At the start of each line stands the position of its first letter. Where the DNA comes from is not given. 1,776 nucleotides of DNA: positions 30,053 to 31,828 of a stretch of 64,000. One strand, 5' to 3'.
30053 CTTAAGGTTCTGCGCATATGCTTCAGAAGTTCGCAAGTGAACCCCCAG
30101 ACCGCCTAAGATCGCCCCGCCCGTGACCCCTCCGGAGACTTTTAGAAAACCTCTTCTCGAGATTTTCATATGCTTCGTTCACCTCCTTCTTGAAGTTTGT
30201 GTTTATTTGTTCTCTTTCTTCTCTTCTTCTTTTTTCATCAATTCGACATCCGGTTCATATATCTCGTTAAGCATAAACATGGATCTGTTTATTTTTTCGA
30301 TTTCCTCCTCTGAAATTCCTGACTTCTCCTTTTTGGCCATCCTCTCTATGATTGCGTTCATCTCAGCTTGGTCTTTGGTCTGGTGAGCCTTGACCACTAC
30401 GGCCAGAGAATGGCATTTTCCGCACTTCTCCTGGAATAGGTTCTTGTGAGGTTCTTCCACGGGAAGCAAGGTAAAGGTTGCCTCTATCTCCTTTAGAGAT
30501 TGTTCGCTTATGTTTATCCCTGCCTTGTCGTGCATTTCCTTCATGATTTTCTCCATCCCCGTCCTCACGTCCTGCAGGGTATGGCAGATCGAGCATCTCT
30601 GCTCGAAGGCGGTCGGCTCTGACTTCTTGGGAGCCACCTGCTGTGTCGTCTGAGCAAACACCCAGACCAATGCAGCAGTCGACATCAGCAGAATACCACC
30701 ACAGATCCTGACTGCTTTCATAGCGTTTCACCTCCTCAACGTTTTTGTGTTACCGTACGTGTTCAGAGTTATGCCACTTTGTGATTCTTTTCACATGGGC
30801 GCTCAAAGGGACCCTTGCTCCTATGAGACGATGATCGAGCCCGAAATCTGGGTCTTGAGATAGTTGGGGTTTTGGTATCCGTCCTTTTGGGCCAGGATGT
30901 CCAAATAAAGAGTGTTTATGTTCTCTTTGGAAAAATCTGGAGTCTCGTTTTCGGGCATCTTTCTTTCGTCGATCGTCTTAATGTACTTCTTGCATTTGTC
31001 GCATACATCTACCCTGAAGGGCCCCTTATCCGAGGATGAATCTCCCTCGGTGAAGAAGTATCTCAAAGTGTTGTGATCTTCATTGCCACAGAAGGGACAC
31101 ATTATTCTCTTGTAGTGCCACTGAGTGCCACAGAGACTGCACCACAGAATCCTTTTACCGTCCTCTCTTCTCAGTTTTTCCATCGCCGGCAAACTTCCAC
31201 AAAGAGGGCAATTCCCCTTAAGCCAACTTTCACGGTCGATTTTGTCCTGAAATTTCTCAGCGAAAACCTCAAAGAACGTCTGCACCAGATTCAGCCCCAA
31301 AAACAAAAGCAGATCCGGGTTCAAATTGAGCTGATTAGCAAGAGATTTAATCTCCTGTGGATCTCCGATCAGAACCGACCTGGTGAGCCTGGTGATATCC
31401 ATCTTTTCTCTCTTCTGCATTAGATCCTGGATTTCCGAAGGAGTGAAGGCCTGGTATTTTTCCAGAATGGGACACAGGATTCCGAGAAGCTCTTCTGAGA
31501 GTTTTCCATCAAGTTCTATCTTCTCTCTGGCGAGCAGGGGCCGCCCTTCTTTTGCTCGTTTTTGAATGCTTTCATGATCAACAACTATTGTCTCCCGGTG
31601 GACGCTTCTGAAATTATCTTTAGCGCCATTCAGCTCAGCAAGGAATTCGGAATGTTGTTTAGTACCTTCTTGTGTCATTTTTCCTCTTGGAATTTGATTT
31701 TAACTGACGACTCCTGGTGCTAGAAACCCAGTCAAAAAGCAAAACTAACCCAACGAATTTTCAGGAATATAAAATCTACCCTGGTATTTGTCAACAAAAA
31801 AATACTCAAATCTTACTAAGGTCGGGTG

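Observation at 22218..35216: Non-canonical fdh operon (cytochrome c in place of cytochrome b) abutting the porin-cytochrome conduit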

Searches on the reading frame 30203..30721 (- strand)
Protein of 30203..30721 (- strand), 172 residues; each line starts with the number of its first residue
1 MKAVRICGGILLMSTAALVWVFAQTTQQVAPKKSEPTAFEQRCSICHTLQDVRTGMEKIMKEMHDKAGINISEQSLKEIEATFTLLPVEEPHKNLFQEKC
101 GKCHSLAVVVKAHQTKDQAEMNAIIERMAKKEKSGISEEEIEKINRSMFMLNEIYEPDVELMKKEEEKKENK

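Call 6: search_protein_families(library=pfam, max_evalue=0.01, proteins=[window:30203-30721:-])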
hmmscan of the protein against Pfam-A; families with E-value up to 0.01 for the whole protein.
window:30203-30721:- (172 aa): 4 families
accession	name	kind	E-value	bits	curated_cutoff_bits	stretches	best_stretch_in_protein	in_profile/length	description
PF10643.14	Cytochrome-c551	-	2.4e-06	27.7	27.1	1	92-145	154-209/216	Photosystem P840 reaction-centre cytochrome c-551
PF09098.15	Dehyd-heme_bind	-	0.0002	21.5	25.2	1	41-125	41-123/167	Quinohemoprotein amine dehydrogenase A, alpha subunit, haem binding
PF13442.11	Cytochrome_CBB3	-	0.00063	20.5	27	0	93-144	7-64/68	Cytochrome C oxidase, cbb3-type, subunit III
PF13695.12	Zn_ribbon_3CxxC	-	0.0088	17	23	0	24-103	25-97/100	Zinc-binding domain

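Call 8: search_protein_families(library=ncbifam, max_evalue=0.001, proteins=[window:30203-30721:-])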
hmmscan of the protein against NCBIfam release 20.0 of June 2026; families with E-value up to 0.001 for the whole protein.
window:30203-30721:- (172 aa): 2 families
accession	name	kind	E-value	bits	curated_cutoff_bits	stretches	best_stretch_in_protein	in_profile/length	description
NF052246.1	SorB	equivalog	1.4e-06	28.3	93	1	88-145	18-73/80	SorB family sulfite dehydrogenase c-type cytochrome subunit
TIGR03908.1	QH_alpha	equivalog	0.00047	18.8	274.35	1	41-118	46-123/510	quinohemoprotein amine dehydrogenase subunit alpha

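Call 9: find_homologous_proteins(query=window:30203-30721:-, max_evalue=0.001)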
Query window:30203-30721:- (172 aa): 148 proteins with E <= 0.001 among 250 candidates; the best 120 are listed.
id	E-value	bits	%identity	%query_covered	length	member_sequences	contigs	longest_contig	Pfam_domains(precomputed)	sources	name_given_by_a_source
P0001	3.0e-105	367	100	100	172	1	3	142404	PF10643.15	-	-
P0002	4.1e-94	331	91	94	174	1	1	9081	PF10643.15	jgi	jgi:cytochrome c5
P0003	1.6e-90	319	87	94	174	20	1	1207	PF10643.15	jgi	jgi:hypothetical protein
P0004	5.1e-82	291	80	94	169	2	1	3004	PF10643.15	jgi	jgi:hypothetical protein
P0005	8.8e-81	287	77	94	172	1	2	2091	-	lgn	-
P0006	3.5e-79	282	85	84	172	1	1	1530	PF10643.15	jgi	jgi:hypothetical protein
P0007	1.1e-78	281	77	94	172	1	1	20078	-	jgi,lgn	jgi:hypothetical protein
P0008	2.2e-78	280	76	92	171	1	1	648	-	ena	-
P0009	9.0e-78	278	76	98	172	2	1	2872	PF10643.15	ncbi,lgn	-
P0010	5.2e-76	272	78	94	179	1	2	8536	PF10643.15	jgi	jgi:DNA-directed RNA polymerase subunit M/transcription elongation factor TFIIS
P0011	1.8e-75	270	76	94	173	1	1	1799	PF13442.12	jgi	-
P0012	2.2e-75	270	76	94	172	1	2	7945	-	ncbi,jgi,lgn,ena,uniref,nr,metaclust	ncbi:hypothetical protein AMJ44_14750 [candidate division WOR-1 bacterium DG_54_3]|uniref:Cytochrome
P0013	3.1e-75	269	75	94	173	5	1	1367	PF10643.15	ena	-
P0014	1.8e-74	267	76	94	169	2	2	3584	-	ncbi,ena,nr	ncbi:MAG: hypothetical protein KAW52_01360 [candidate division Zixibacteria bacterium]|nr:hypothetic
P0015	4.7e-74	266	72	94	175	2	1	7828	PF10643.15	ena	-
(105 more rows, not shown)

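Call 11: find_related_loci(query=A1, collection=genome_contigs, flank=10000)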
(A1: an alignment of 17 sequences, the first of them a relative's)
Query A1 (172 aa) in genome_contigs; peptide patterns used: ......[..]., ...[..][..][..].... (x = any residue, [..] = any of these).
78 stretches matched a pattern; 24 encode a relative of the query (tblastn E <= 1e-3); 24 distinct loci.
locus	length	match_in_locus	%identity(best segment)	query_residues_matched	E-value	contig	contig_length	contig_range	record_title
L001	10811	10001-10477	70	1-159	7e-74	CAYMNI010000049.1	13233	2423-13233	MAG TPA_asm: uncultured Ignavibacteria bacterium isolate SRP214966_co2_447 genome assembly, contig: NODE_7715_length_132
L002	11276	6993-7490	68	1-166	2e-73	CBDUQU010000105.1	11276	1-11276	MAG TPA_asm: uncultured bacterium isolate SRR22302359_binner13_Refined_3 genome assembly, contig: ERZ25073601.1579, whol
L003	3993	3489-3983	67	1-172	7e-71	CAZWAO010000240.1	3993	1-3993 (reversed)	MAG TPA_asm: uncultured Ignavibacteria bacterium isolate binchicken_co81_427 genome assembly, contig: NODE_45568_length_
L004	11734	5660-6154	67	1-166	1e-70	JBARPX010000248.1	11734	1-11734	MAG: Candidatus Zixiibacteriota bacterium isolate MFD13424_ilm_asm_bin49 k127_305196, whole genome shotgun sequence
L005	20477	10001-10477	67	1-159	4e-70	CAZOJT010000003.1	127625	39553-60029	MAG TPA_asm: uncultured Ignavibacteria bacterium isolate binchicken_co89_550 genome assembly, contig: NODE_82_length_127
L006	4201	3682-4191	65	1-172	1e-69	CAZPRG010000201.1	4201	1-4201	MAG TPA_asm: uncultured Ignavibacteria bacterium isolate binchicken_co81_452 genome assembly, contig: NODE_42177_length_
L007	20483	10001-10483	67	1-161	4e-69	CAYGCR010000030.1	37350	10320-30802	MAG TPA_asm: uncultured Ignavibacteria bacterium isolate ERP108616_co2_224 genome assembly, contig: NODE_1297_length_373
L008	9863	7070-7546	66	1-159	6e-69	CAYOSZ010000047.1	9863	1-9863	MAG TPA_asm: uncultured Ignavibacteria bacterium isolate SRP214966_co2_364 genome assembly, contig: NODE_12204_length_98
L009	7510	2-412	78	31-168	2e-68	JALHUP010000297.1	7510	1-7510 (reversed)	MAG: Candidatus Zixiibacteriota bacterium isolate PFL53 seq_2599455, whole genome shotgun sequence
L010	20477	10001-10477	64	1-159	5e-67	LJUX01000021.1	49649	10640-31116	MAG: candidate division Zixibacteria bacterium SM23_73_3 WORSMTZ_2732, whole genome shotgun sequence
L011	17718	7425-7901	64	1-159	4e-67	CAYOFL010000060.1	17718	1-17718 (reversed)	MAG TPA_asm: uncultured Ignavibacteria bacterium isolate binchicken_co211_253 genome assembly, contig: NODE_2041_length_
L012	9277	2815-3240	71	20-161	9e-67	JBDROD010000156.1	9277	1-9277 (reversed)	MAG: Candidatus Zixiibacteriota bacterium isolate MEGAHIT-group-1.93 k141_10903003, whole genome shotgun sequence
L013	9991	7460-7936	63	1-159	6e-66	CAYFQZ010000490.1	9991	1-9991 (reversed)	MAG TPA_asm: uncultured Ignavibacteria bacterium isolate ERP108616_co1_151 genome assembly, contig: k119_358858, whole g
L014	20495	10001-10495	61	1-165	2e-65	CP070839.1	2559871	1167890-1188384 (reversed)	MAG: Candidatus Zixiibacteriota bacterium isolate bin1014 chromosome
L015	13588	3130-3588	67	11-161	1e-64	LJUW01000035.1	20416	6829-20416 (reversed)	MAG: candidate division Zixibacteria bacterium SM23_73_2 WORSMTZ_4360, whole genome shotgun sequence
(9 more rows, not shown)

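Call 29: search_solved_structures(query=window:30203-30721:-, max_evalue=1, show_alignments=2)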
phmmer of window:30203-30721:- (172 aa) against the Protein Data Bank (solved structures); distinct sequences matched with E-value up to 1: 3.
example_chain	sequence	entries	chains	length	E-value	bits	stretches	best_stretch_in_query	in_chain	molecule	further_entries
3a9f_A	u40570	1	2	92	0.0035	20.8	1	92-144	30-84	Cytochrome c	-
7uea_C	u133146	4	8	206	0.018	18.4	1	92-144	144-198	Cytochrome c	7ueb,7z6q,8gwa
2blf_B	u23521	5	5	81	0.13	15.6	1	81-142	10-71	Sulfite:cytochrome c oxidoreductase subunit B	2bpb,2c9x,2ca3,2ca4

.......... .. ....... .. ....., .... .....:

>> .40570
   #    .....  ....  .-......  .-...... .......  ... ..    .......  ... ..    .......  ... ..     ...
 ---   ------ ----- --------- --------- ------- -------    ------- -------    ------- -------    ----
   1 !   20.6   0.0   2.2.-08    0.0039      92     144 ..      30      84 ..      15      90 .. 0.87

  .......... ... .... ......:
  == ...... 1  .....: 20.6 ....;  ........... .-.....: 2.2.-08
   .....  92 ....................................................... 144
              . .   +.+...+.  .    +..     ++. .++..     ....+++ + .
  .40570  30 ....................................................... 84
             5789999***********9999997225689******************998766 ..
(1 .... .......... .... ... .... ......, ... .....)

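Call 53: search_protein_families(library=pfam, max_evalue=10, proteins=[L007:5908-8157:+, L005:5241-6473:-, L011:14484-16472:+, L007:4545-5270:+, L007:2114-4483:+])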
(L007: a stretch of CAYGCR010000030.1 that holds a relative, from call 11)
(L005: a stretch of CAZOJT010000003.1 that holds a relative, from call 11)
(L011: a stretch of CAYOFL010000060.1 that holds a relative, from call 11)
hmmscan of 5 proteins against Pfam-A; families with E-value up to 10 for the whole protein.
L007:5908-8157:+ (749 aa): 12 families
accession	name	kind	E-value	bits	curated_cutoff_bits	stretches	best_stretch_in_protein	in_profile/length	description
PF18962.6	Por_Secre_tail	-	9.4e-08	32.7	27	1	672-745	3-73/75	Secretion system C-terminal sorting domain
PF00041.27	fn3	-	2e-07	31.5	25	1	567-646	2-82/84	Fibronectin type III domain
PF14522.11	Cytochrome_C7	-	0.00021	21.5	24.8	1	45-135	12-67/67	Cytochrome c7 and related cytochrome c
PF13860.13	FlgD_ig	-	0.00041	20.7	27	1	680-734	13-73/79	FlgD Ig-like domain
PF14537.11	Cytochrom_c3_2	-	0.001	19.9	25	1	90-135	21-65/79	Cytochrome c3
PF13435.11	Cytochrome_C554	-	0.0022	19.3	20.8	1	48-134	1-83/84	Cytochrome c554 and c-prime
PF22113.1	Mtrc-MtrF_II-IV_dom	-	0.01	15.8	30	1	45-135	80-164/176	Outer membrane cytochrome MtrC/MtrF-like, domains II/IV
PF13442.11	Cytochrome_CBB3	-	0.033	15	27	1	277-304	6-31/68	Cytochrome C oxidase, cbb3-type, subunit III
PF17957.7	Big_7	-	0.062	14.4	24.1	1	566-614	6-52/70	Bacterial Ig domain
PF07627.16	PSCyt3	-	0.071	13.8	27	1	124-147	65-88/98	Protein of unknown function (DUF1588)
PF09699.15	Paired_CXXCH_1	-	0.16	12.1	20.6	1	208-218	27-37/41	Doubled CXXCH motif (Paired_CXXCH_1)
PF02335.20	Cytochrom_C552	-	2.7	7.3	24.1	0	195-221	261-286/438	Cytochrome c552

L005:5241-6473:- (411 aa): 3 families
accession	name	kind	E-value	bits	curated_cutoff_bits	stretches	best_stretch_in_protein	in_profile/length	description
PF00079.25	Serpin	-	1.3e-119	400.2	27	1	45-408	2-370/370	Serpin (serine protease inhibitor)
PF06951.16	PLA2G12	-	0.072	13.5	34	1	94-173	28-105/184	Group XII secretory phospholipase A2 precursor (PLA2G12)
PF10913.13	DUF2706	-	0.11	12.8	25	1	1-22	1-22/59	Protein of unknown function (DUF2706)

L011:14484-16472:+ (663 aa): 4 families
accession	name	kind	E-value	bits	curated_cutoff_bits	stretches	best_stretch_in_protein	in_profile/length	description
PF00593.30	TonB_dep_Rec_b-barrel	-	1.8e-25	91.1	27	1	253-629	38-428/436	TonB dependent receptor-like, beta-barrel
PF07715.20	Plug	-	3.9e-19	69.6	23.9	1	52-153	4-106/107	TonB-dependent Receptor Plug Domain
PF14905.12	OMP_b-brl_3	-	2.4e-12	47.1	27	1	465-643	210-379/408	Outer membrane protein beta-barrel family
PF13505.12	OMP_b-brl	-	0.0069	17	28.7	1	172-217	106-155/175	Outer membrane protein beta-barrel domain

L007:4545-5270:+ (242 aa): 3 families
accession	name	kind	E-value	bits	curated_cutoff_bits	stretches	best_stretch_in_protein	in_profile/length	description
PF01925.25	TauE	-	2.9e-31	109.4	32.6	1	11-239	3-236/237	Sulfite exporter TauE/SafE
PF04246.17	RseC_MucC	-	8.7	6.7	24.4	2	77-125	75-121/130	Positive regulator of sigma(E), RseC/MucC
PF09881.14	DUF2108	-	8.8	6.8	29.6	1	212-242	12-41/70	Predicted membrane protein (DUF2108)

L007:2114-4483:+ (790 aa): 2 families
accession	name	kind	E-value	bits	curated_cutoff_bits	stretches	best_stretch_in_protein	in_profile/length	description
PF03772.21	Competence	-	2e-52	178.7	23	1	237-506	2-267/270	Competence protein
PF13567.11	DUF4131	-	4.9e-30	104.8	31.6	1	31-191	3-162/165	Domain of unknown function (DUF4131)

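Call 59: predict_structure(alignment_id=A4)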
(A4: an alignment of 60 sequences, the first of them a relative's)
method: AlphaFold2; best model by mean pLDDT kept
length: 172 residues; sequences in the alignment: 60
mean_pLDDT: 74.9   pTM: 0.48
mean pLDDT of the five models: 74.9, 62.1, 58.8, 55.1, 52.1
residues with pLDDT >= 90: 9; 70-90: 110; 50-70: 44; < 50: 9
segments of 3 or more residues with pLDDT < 50: 27-34
pLDDT, mean of each block of 10 residues (from residue 1): 72 84 58 54 71 83 92 85 63 81 80 82 88 83 83 61 59 55
secondary structure, 60 per line:
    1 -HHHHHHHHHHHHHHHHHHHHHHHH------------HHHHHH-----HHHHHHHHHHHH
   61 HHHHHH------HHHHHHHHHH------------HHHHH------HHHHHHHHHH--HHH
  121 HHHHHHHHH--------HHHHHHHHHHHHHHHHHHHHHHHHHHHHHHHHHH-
elements in order: H2-25 H38-43 H49-66 H73-82 H95-99 H106-115 H118-129 H138-171

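Call 62: fold_search(model_id=the predicted structure, library=pdb)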
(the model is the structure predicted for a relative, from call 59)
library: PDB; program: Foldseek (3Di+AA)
matches with E <= 10: 27; with E <= 0.001: 0
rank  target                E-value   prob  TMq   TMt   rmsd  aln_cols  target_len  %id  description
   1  3a9f_B                7.9e-02  1.00  0.29  0.60   2.0        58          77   33  Crystal structure of the C-terminal domain of cytochrome cz from Chlorobium tepidum (released 2010-03-02)
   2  3a9f_A                1.6e-01  1.00  0.29  0.58   2.3        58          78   33  Crystal structure of the C-terminal domain of cytochrome cz from Chlorobium tepidum (released 2010-03-02)
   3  2blf_B                1.6e+00  0.72  0.30  0.58   5.1        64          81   25  Sulfite dehydrogenase from Starkeya Novella (released 2005-04-28)
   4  2be4                  2.9e+00  0.11  0.20  0.15  10.3       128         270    9  X-RAY STRUCTURE AN EF-HAND PROTEIN FROM DANIO RERIO Dr.36843 (released 2005-11-01)
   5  7qaq                  2.9e+00  0.07  0.17  0.14  13.3       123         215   13  Crystal structure of a cyclodipeptide synthase from Parcubacteria bacterium RAAC4_OD1_1, E174A mutant (released 2022-09-28)
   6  3zcj_E                3.9e+00  0.02  0.13  0.12  23.1       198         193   16  Crystal structure of Helicobacter pylori T4SS protein CagL in a tetragonal crystal form with a helical RGD-motif (6 Mo (released 2013-10-09)
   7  8zlx_B                4.1e+00  0.08  0.16  0.20  14.8        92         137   14  Crystal Structure of mPPEF2 IQ motif/apo-CaM Complex (released 2025-03-05)
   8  1lia_A                4.1e+00  0.05  0.16  0.17  12.9       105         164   19  CRYSTAL STRUCTURE OF R-PHYCOERYTHRIN FROM POLYSIPHONIA AT 2.8 A RESOLUTION (released 1997-07-29)
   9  8i79_J                4.3e+00  0.07  0.19  0.16  17.9       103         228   11  Cryo-EM structure of KCTD7 in complex with Cullin3 (released 2023-07-26)
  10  7qaw                  4.9e+00  0.05  0.17  0.14  13.5       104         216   12  Crystal structure of a cyclodipeptide synthase from Parcubacteria bacterium RAAC4_OD1_1, Y189F mutant (released 2022-09-28)
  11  3r0g_A                4.9e+00  0.04  0.16  0.15  19.1       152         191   12  3D Structure of Ferric Methanosarcina Acetivorans Protoglobin I149F mutant in Aquomet form (released 2011-06-08)
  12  2rp5_MODEL_1_A        5.1e+00  0.03  0.15  0.20  14.6       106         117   13  Solution structure of the oligomerization domain in CEP-1 (released 2008-05-27)
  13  9vkq_d                5.4e+00  0.02  0.16  0.08  27.8       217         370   12  Cryo-EM structure of F-ATP synthase from Mycobacteroides abscessus (Rotational State 2) (released 2026-01-14)
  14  4ude_A                5.8e+00  0.13  0.26  0.46  14.9       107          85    7  An oligomerization domain confers pioneer properties to the LEAFY master floral regulator (released 2016-03-02)
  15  8u0f_B                6.1e+00  0.04  0.14  0.14  12.4       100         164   20  Bacterial fluorescent protein (released 2024-09-04)
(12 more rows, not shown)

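Call 71: find_encoding_contigs(protein=P0001, flank=2000, max_places=3)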
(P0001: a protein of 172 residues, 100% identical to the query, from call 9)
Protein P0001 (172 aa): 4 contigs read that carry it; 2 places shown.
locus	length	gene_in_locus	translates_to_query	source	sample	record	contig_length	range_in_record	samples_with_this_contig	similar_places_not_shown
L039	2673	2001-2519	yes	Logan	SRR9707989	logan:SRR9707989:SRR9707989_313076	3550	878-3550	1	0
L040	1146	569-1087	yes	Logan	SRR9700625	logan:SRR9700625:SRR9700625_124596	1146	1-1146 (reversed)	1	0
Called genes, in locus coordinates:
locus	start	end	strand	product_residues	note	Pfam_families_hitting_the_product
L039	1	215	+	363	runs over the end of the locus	?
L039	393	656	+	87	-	-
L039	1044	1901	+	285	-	PF24859:FdhE_central, PF24860:FdhE_C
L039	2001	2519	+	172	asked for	PF10643:Cytochrome-c551 (faint)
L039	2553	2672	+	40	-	?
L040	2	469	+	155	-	?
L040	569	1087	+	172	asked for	PF10643:Cytochrome-c551 (faint)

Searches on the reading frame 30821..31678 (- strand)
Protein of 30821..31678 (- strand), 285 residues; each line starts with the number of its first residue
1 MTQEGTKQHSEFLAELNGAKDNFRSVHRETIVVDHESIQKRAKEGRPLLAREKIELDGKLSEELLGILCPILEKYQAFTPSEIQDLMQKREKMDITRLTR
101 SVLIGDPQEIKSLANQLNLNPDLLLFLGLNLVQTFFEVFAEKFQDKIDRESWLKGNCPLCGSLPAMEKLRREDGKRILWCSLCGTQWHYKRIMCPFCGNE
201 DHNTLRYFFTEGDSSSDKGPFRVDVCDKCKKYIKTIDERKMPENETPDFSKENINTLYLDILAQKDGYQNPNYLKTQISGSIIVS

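Call 6: search_protein_families(library=pfam, max_evalue=0.01, proteins=[window:30821-31678:-])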
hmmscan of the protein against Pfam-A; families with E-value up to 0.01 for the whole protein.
window:30821-31678:- (285 aa): 3 families
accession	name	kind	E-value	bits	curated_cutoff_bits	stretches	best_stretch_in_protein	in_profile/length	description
PF24859.1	FdhE_central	-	7.3e-11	42.4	27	1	157-191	2-39/39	FdhE, central domain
PF24860.1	FdhE_C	-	1.2e-07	32.2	27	1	193-270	2-75/82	FdhE, C-terminal domain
PF01155.25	HypA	-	0.0088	16.5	28.9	0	168-204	61-99/112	Hydrogenase/urease nickel incorporation, metallochaperone, hypA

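Call 8: search_protein_families(library=ncbifam, max_evalue=0.001, proteins=[window:30821-31678:-])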
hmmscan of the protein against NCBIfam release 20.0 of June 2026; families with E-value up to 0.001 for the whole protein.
window:30821-31678:- (285 aa): 3 families
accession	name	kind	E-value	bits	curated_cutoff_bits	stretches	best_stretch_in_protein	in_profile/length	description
TIGR01562.1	FdhE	equivalog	1.1e-20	74.5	187.65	1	12-269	52-295/305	formate dehydrogenase accessory protein FdhE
NF002925.0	PRK03564.1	equivalog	2.1e-15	57.2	426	1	37-269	80-295/309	formate dehydrogenase accessory protein FdhE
TIGR03655.1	anti_R_Lar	subfamily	1.6e-05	25.1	39.6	0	194-230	4-35/55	Lar family restriction alleviation protein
